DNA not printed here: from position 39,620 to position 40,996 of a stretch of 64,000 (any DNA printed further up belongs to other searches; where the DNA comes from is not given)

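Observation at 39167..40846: A degenerate KaiC/RecA-like domain fused to an XRE-type HTH, with a palindrome-rich AT tract upstream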

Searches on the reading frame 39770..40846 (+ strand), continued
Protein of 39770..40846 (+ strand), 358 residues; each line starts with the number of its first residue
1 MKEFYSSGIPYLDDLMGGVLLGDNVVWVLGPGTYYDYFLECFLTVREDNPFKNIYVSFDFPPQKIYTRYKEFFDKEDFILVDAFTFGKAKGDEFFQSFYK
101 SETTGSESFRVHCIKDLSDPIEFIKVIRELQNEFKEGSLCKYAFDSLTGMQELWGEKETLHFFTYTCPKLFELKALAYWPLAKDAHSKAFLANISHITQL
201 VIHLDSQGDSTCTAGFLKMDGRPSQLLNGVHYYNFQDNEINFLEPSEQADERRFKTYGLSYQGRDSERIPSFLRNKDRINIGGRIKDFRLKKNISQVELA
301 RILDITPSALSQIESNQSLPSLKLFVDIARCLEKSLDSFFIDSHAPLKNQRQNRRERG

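Call 14: find_encoding_contigs(protein=P0010, flank=6000, max_places=2)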
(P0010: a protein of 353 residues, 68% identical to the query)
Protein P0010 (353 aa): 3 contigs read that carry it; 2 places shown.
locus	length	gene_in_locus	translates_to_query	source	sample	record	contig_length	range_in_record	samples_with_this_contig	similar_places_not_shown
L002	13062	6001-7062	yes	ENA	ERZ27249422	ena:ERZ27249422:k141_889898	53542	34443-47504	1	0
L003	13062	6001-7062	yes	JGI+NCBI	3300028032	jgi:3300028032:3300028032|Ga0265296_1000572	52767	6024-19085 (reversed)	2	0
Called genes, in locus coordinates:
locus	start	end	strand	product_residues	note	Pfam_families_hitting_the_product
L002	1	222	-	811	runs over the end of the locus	PF17764:PriA_3primeBD, PF00270:DEAD, PF04851:ResIII, PF18319:Zn_ribbon_PriA, PF00271:Helicase_C (weak), PF18074:PriA_C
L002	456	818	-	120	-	PF21157:DksA_N, PF01258:zf-dskA_traR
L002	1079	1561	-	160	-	PF01467:CTP_transf_like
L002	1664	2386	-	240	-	PF18912:DZR_2, PF00156:Pribosyltran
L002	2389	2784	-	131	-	PF02410:RsfS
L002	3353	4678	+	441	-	PF01551:Peptidase_M23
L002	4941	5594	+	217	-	-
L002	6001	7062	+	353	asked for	PF01381:HTH_3, PF12844:HTH_19 (weak), PF13560:HTH_31 (weak)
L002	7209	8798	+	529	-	PF01645:Glu_synthase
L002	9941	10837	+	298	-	PF00378:ECH_1, PF16113:ECH_2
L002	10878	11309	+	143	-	-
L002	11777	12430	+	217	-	PF00857:Isochorismatase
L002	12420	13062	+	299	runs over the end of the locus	PF01134:GIDA (faint), PF01266:DAO (faint), PF01494:FAD_binding_3 (weak), PF03486:HI0933_like (faint), PF05834:Lycopene_cycl (faint), PF07992:Pyr_redox_2, PF13434:Lys_Orn_oxgnase (faint), PF13738:Pyr_redox_3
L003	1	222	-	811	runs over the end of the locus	PF17764:PriA_3primeBD, PF00270:DEAD, PF04851:ResIII, PF18319:Zn_ribbon_PriA, PF00271:Helicase_C (weak), PF18074:PriA_C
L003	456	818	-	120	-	PF21157:DksA_N, PF01258:zf-dskA_traR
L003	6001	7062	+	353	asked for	PF01381:HTH_3, PF12844:HTH_19 (weak), PF13560:HTH_31 (weak)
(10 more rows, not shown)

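Call 15: find_encoding_contigs(protein=P0019, flank=6000, max_places=2)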
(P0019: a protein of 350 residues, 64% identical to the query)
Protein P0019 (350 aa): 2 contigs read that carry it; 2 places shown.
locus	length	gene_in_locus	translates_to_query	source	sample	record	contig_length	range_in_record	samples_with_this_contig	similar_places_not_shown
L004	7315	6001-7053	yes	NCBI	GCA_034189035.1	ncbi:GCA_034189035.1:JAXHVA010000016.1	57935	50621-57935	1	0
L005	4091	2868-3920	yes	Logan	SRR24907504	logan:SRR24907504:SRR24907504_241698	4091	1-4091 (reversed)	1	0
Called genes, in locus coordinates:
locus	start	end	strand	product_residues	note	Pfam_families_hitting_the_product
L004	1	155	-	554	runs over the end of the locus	PF01590:GAF, PF13185:GAF_2, PF13492:GAF_3, PF01590:GAF, PF13185:GAF_2, PF13492:GAF_3, PF00512:HisKA, PF02518:HATPase_c, +1 more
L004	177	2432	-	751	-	PF01493:GXGXG, PF01266:DAO (faint), PF13738:Pyr_redox_3 (faint), PF14691:Fer4_20, PF07992:Pyr_redox_2, PF13450:NAD_binding_8, PF12838:Fer4_7 (weak)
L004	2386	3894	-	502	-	PF01645:Glu_synthase, PF04898:Glu_syn_central, PF00478:IMPDH (weak), PF01070:FMN_dh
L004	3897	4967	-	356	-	PF00310:GATase_2, PF13522:GATase_6 (weak), PF13537:GATase_7 (faint)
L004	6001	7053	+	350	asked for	PF12844:HTH_19, PF13560:HTH_31 (weak), PF01381:HTH_3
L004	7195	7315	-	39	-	PF13333:rve_2 (weak)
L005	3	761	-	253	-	?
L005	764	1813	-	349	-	PF00310:GATase_2, PF13522:GATase_6 (weak), PF13537:GATase_7 (faint)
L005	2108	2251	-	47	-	-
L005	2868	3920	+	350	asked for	PF12844:HTH_19, PF13560:HTH_31 (weak), PF01381:HTH_3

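Call 16: find_encoding_contigs(protein=P0025, flank=6000, max_places=2)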
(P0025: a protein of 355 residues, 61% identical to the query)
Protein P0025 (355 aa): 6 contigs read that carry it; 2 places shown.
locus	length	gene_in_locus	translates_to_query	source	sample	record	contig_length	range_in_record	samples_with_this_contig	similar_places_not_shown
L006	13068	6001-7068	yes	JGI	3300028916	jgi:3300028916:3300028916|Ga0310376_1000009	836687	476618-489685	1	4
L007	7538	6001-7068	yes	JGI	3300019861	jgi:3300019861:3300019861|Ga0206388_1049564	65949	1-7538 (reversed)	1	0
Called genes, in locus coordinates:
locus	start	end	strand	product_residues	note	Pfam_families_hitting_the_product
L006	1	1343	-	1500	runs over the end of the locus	PF12831:FAD_oxidored (weak), PF14691:Fer4_20, PF07992:Pyr_redox_2, PF13450:NAD_binding_8 (weak), PF07992:Pyr_redox_2, PF12831:FAD_oxidored (weak), PF13450:NAD_binding_8 (weak), PF14697:Fer4_21, +16 more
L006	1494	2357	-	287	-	PF02754:CCG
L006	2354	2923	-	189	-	PF13237:Fer4_10 (faint), PF13183:Fer4_8, PF13187:Fer4_9 (weak), PF13534:Fer4_17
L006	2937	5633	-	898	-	PF13522:GATase_6 (weak), PF01493:GXGXG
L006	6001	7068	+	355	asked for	PF01381:HTH_3, PF12844:HTH_19, PF13560:HTH_31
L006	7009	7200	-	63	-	-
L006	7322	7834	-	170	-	PF11799:IMS_C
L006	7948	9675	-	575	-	PF07969:Amidohydro_3 (faint), PF01979:Amidohydro_1, PF13382:Adenine_deam_C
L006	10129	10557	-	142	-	-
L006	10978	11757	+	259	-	PF02146:SIR2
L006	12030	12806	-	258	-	PF03741:TerC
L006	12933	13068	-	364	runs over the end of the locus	PF01926:MMR_HSR1, PF02421:FeoB_N (weak), PF06071:YchF-GTPase_C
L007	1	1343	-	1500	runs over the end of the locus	PF12831:FAD_oxidored (weak), PF14691:Fer4_20, PF07992:Pyr_redox_2, PF13450:NAD_binding_8 (weak), PF07992:Pyr_redox_2, PF12831:FAD_oxidored (weak), PF13450:NAD_binding_8 (weak), PF14697:Fer4_21, +16 more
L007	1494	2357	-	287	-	PF02754:CCG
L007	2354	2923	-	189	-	PF13237:Fer4_10 (faint), PF13183:Fer4_8, PF13187:Fer4_9 (weak), PF13534:Fer4_17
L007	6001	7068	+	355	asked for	PF01381:HTH_3, PF12844:HTH_19, PF13560:HTH_31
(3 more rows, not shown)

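Call 17: predict_structure(alignment_id=A2)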
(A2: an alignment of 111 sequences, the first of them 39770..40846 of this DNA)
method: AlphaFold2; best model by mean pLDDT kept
length: 358 residues; sequences in the alignment: 111
mean_pLDDT: 83.5   pTM: 0.68
mean pLDDT of the five models: 83.5, 83.2, 82.7, 82.4, 81.5
residues with pLDDT >= 90: 222; 70-90: 72; 50-70: 22; < 50: 42
segments of 3 or more residues with pLDDT < 50: 254-278, 343-358
pLDDT, mean of each block of 10 residues (from residue 1): 85 93 96 93 91 96 93 88 96 92 63 94 96 88 97 96 96 96 92 93 86 92 81 90 74 45 32 46 91 94 93 86 91 87 40 33
secondary structure, 60 per line:
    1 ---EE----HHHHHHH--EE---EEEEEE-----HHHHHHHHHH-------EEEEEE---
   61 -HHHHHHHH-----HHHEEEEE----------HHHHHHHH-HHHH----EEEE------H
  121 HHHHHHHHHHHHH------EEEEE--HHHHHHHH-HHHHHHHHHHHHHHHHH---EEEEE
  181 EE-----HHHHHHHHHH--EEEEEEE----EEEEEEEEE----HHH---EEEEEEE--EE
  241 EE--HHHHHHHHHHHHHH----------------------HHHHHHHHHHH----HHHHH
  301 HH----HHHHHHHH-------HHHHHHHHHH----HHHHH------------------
elements in order: H10-16 E24-29 H35-44 E52-57 H62-69 E78-82 H93-100 H102-105 E110-113 H120-133 E140-144 H147-154 H156-172 E176-182 H188-197 E200-206 E211-219 E230-236 E239-242 H245-258 H281-291 H296-302 H307-314 H322-331 H336-340
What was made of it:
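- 39770..40519 (+): Residues 1-250: KaiC/RecA-fold domain without Walker A or catalytic glutamates (iKaiC). Conserved motifs are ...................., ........, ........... (Walker-B-like), CPKL, AYW, AH(S/T) and ITQ. AF2 block-mean pLDDT mostly 85-97 over this stretch (one block of 63, and lower from about residue 220), call 17.
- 40529..40603 (+): Residues 254-278: disordered linker. It is specific to the cupin-less subfamily, appearing as an insertion relative to the cupin-type relatives. pLDDT below 50, call 17.
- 40610..40789 (+): Residues 281-340: XRE/Cro-C1 helix-turn-helix with five helices. Five predicted helices spanning 281-340, call 17.
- On XRE / Cro-C1 HTH (Pfam PF01381 HTH_3): AF2 predicts helices at 281-291, 296-302, 307-314, 322-331 and 336-340, with block-mean pLDDT 86-94 (call 17).
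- AF2 model with mean pLDDT 83.5 (call 17).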

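Call 20: find_encoding_contigs(protein=P0055, flank=6000, max_places=1)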
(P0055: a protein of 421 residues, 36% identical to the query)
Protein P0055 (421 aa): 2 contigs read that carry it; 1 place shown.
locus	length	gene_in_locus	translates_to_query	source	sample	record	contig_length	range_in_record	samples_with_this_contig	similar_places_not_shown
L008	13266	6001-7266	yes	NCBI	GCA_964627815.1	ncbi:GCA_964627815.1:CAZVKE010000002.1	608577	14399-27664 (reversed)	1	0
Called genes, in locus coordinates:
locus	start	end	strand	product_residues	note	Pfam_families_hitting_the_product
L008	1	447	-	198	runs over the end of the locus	PF02142:MGS, PF01808:AICARFT_IMPCHas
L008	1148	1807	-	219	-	-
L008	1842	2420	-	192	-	PF01558:POR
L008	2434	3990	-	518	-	PF01855:POR_N, PF02775:TPP_enzyme_C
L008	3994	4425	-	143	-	PF19571:ACT_8, PF22629:ACT_AHAS_ss (faint), PF01842:ACT (weak)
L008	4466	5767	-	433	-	PF00501:AMP-binding, PF14535:AMP-binding_C_2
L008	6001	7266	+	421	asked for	PF12844:HTH_19, PF13560:HTH_31, PF01381:HTH_3, PF07883:Cupin_2 (weak)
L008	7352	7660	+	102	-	-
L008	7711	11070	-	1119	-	PF00055:Laminin_N (faint), PF00754:F5_F8_type_C, PF22633:F5_F8_type_C_2 (weak)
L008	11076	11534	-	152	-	PF14361:RsbRD_N (weak)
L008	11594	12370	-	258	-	-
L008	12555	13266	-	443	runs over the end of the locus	PF03721:UDPG_MGDP_dh_N, PF00984:UDPG_MGDP_dh, PF03720:UDPG_MGDP_dh_C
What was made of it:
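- L008 instead has an AMP-ligase, ACT and POR genes (call 20).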

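Call 21: find_encoding_contigs(protein=P0117, flank=6000, max_places=1)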
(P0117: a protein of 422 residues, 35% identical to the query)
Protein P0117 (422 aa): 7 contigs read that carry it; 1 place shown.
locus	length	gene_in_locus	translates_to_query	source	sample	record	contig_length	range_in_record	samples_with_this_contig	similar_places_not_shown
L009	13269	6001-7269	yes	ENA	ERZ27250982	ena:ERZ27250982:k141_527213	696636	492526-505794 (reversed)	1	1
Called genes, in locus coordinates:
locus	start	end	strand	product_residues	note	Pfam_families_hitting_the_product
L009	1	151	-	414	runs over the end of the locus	PF00108:Thiolase_N (faint), PF08545:ACP_syn_III, PF08541:ACP_syn_III_C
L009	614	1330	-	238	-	PF13353:Fer4_12, PF04055:Radical_SAM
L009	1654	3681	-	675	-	PF03477:ATP-cone, PF13597:NRDD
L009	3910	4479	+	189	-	-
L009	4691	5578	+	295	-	PF07568:HisKA_2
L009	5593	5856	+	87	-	PF02518:HATPase_c (weak), PF13581:HATPase_c_2 (weak)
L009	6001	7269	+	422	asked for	PF12844:HTH_19 (faint), PF01381:HTH_3, PF13443:HTH_26 (faint), PF07883:Cupin_2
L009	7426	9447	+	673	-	PF07696:7TMR-DISMED2, PF07695:7TMR-DISM_7TM, PF07228:SpoIIE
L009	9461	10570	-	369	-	-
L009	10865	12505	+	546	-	PF01645:Glu_synthase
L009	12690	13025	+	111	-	PF01740:STAS, PF13466:STAS_2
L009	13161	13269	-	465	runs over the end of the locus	PF14691:Fer4_20, PF01262:AlaDh_PNT_C (faint), PF01946:Thi4 (faint), PF00070:Pyr_redox (faint), PF01266:DAO (weak), PF07992:Pyr_redox_2, PF13450:NAD_binding_8, PF13738:Pyr_redox_3 (faint)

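Call 22: find_encoding_contigs(protein=P0048, flank=6000, max_places=1)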
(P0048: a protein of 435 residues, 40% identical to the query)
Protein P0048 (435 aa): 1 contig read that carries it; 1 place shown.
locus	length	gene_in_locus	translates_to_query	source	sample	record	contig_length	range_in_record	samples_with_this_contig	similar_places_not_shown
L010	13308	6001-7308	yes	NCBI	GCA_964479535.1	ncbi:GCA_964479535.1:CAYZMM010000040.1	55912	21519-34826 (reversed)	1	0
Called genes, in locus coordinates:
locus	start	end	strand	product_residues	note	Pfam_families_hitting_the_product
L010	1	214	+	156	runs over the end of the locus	PF02662:FlpD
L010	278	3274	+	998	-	PF13187:Fer4_9 (faint), PF01645:Glu_synthase, PF03060:NMO (faint), PF04898:Glu_syn_central (faint), PF01645:Glu_synthase, PF01070:FMN_dh (weak)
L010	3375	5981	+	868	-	PF13522:GATase_6 (weak), PF01493:GXGXG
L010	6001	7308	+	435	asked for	PF01381:HTH_3, PF12844:HTH_19 (weak), PF13560:HTH_31, PF07883:Cupin_2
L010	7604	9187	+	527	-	PF01645:Glu_synthase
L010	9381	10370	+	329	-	PF00753:Lactamase_B, PF23023:Anti-Pycsar_Apyc1 (weak)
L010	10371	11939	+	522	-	PF01266:DAO, PF01494:FAD_binding_3 (weak)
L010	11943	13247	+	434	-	PF00890:FAD_binding_2, PF01266:DAO (faint), PF12831:FAD_oxidored (weak)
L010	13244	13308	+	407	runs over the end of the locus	PF13183:Fer4_8, PF13237:Fer4_10 (faint), PF12838:Fer4_7 (weak), PF13187:Fer4_9 (weak), PF13484:Fer4_16 (weak), PF13534:Fer4_17, PF02754:CCG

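Call 24: fold_search(model_id=the predicted structure, library=pdb)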
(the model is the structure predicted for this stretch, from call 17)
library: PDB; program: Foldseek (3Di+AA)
matches with E <= 10: 1727; with E <= 0.001: 803
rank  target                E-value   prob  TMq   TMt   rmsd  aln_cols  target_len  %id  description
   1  7s65_B                2.4e-12  1.00  0.48  0.38   6.3       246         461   15  Compressed conformation of nighttime state KaiC (released 2021-09-22)
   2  2dr3_A                2.7e-12  1.00  0.50  0.74   3.7       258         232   21  Crystal Structure of RecA superfamily ATPase PH0284 from Pyrococcus horikoshii OT3 (released 2006-12-06)
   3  2dr3_C                4.1e-12  1.00  0.49  0.73   3.6       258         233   19  Crystal Structure of RecA superfamily ATPase PH0284 from Pyrococcus horikoshii OT3 (released 2006-12-06)
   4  8zn5_B                5.8e-12  1.00  0.47  0.38   6.5       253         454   17  Crystal Structure of Designed Clock Protein KaiC (released 2025-04-16)
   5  2dr3_F                7.8e-12  1.00  0.50  0.74   3.7       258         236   20  Crystal Structure of RecA superfamily ATPase PH0284 from Pyrococcus horikoshii OT3 (released 2006-12-06)
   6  7s65_C                1.3e-11  1.00  0.47  0.37   6.2       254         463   14  Compressed conformation of nighttime state KaiC (released 2021-09-22)
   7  2dr3_B                1.9e-11  1.00  0.51  0.74   4.3       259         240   19  Crystal Structure of RecA superfamily ATPase PH0284 from Pyrococcus horikoshii OT3 (released 2006-12-06)
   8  2dr3_E                2.0e-11  1.00  0.51  0.74   3.6       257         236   19  Crystal Structure of RecA superfamily ATPase PH0284 from Pyrococcus horikoshii OT3 (released 2006-12-06)
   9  8zn6_I                2.3e-11  1.00  0.48  0.38   6.3       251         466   18  Crystal Structure of Designed Clock Protein KaiC (released 2025-04-16)
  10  3k0c_D                2.7e-11  1.00  0.47  0.35   6.7       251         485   15  Crystal structure of the phosphorylation-site double mutant S431A/T432E of the KaiC circadian clock protein (released 2010-03-31)
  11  7s67_A                3.6e-11  1.00  0.49  0.37   5.3       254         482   14  Extended conformation of daytime state KaiC (released 2021-09-22)
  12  8zn5_F                5.2e-11  1.00  0.47  0.38   6.2       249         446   17  Crystal Structure of Designed Clock Protein KaiC (released 2025-04-16)
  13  4ijm_A                5.2e-11  1.00  0.48  0.35  11.3       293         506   14  Crystal structure of circadian clock protein KaiC A422V mutant (released 2013-02-13)
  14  4dug_D                5.2e-11  1.00  0.47  0.34   9.2       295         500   13  Crystal Structure of Circadian Clock Protein KaiC E318A Mutant (released 2012-03-14)
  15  3k09_D                7.0e-11  1.00  0.49  0.37   6.5       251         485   15  Crystal structure of the phosphorylation-site mutant S431D of the KaiC circadian clock protein (released 2010-03-31)
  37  4yds                  2.2e-10  1.00  0.45  0.68   7.0       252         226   14  FlaH from Sulfolobus acidocaldarius with ATP and Mg-Ion (released 2015-11-11)
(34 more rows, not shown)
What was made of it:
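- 39770..40519 (+): Foldseek KaiC 7s65_B E 2.4e-12 and PH0284 TM 0.74, call 24.
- On KaiC / RecA-superfamily ATPase (Pfam PF06745): Foldseek E 2.4e-12 to KaiC; TM 0.74-0.75 on PH0284 and Sso2452 (call 24).
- Closest known: KaiC. Same: ArlH/FlaH is a precedent for a KaiC-like protein that works by binding rather than by hydrolysis (general knowledge; 4yds among the hits of call 24).
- Foldseek hits to KaiC, PH0284, Sso2452 and FlaH, E down to 2.4e-12, TM 0.74-0.75 on the small KaiC-like chains (call 24). It appears among the structural hits (4yds, call 24).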

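Call 29: find_related_loci(query=A2, collection=genome_contigs, flank=10000)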
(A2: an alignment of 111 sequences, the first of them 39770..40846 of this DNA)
Query A2 (358 aa) in genome_contigs; peptide patterns used: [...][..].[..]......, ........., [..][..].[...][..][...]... (x = any residue, [..] = any of these).
599 stretches matched a pattern (row limit reached: there are more); 563 encode a relative of the query (tblastn E <= 1e-3); the best 80 are kept; 80 distinct loci.
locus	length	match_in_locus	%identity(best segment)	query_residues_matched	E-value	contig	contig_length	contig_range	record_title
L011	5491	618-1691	97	1-358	0e+0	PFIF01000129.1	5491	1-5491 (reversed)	MAG: Deltaproteobacteria bacterium CG_4_8_14_3_um_filter_43_13 CG_4_8_14_3_um_filter_scaffold_8372_c, whole genome shotg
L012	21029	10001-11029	93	1-343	0e+0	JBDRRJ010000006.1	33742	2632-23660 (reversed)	MAG: Pseudomonadota bacterium isolate MEGAHIT-group-2.91 k141_19592, whole genome shotgun sequence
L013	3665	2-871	97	69-358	0e+0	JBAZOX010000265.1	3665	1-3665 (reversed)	MAG: Desulfobacteria bacterium isolate SO_2017_SWC_16 scaffold_20805_c1_LP-4_2017, whole genome shotgun sequence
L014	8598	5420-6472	71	1-351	6e-171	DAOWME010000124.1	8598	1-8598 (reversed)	MAG TPA_asm: Deltaproteobacteria bacterium isolate CSMAG_2994 CSMAG_2994_k141_38665_length_8598_cov_126.9962, whole geno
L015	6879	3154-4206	70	1-351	1e-169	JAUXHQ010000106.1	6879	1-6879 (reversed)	MAG: Deltaproteobacteria bacterium isolate CSMAG_2959 CSMAG_2959_k119_1732093_length_6879_cov_5.3732, whole genome shotg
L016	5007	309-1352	70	1-347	2e-169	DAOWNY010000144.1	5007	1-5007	MAG TPA_asm: Deltaproteobacteria bacterium isolate CSMAG_3040 CSMAG_3040_k141_2291010_length_5007_cov_113.8788, whole ge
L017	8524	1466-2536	68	1-357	4e-163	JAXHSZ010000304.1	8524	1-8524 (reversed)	MAG: Thermodesulfobacteriota bacterium isolate MAG11_tar_biofilm MAG11_304, whole genome shotgun sequence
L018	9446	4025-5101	65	1-358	1e-154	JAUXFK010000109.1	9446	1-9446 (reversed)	MAG: Deltaproteobacteria bacterium isolate CSMAG_2901 CSMAG_2901_k117_3663223_length_9446_cov_12.5311, whole genome shot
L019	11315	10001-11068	64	1-355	6e-149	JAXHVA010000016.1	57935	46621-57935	MAG: Thermodesulfobacteriota bacterium isolate MAG65_tar_biofilm MAG65_16, whole genome shotgun sequence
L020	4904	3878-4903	64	1-345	6e-149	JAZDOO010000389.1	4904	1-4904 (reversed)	MAG: Pseudomonadota bacterium isolate MEGAHIT-group-0.780 k141_9411626, whole genome shotgun sequence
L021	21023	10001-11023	64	1-340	2e-145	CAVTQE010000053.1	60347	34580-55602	MAG: uncultured delta proteobacterium isolate MFD00709.bin.2.91 genome assembly, contig: contig_82770, whole genome shot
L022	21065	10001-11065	61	1-354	2e-142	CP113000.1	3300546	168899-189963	MAG: Thermodesulfobacteriota bacterium isolate ORM2a chromosome, complete genome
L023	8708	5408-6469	61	1-358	2e-141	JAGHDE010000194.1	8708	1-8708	MAG: Proteobacteria bacterium isolate AUK300 PB_MBMC_254_c_000000000249, whole genome shotgun sequence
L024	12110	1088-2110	62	1-340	3e-140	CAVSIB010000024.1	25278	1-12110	MAG: uncultured delta proteobacterium isolate MFD01476.bin.2.114 genome assembly, contig: contig_23034, whole genome sho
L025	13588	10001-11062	60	1-353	3e-136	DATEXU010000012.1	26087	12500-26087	MAG TPA_asm: Thermodesulfobacteriota bacterium isolate SMAG_U8427 k141_590229, whole genome shotgun sequence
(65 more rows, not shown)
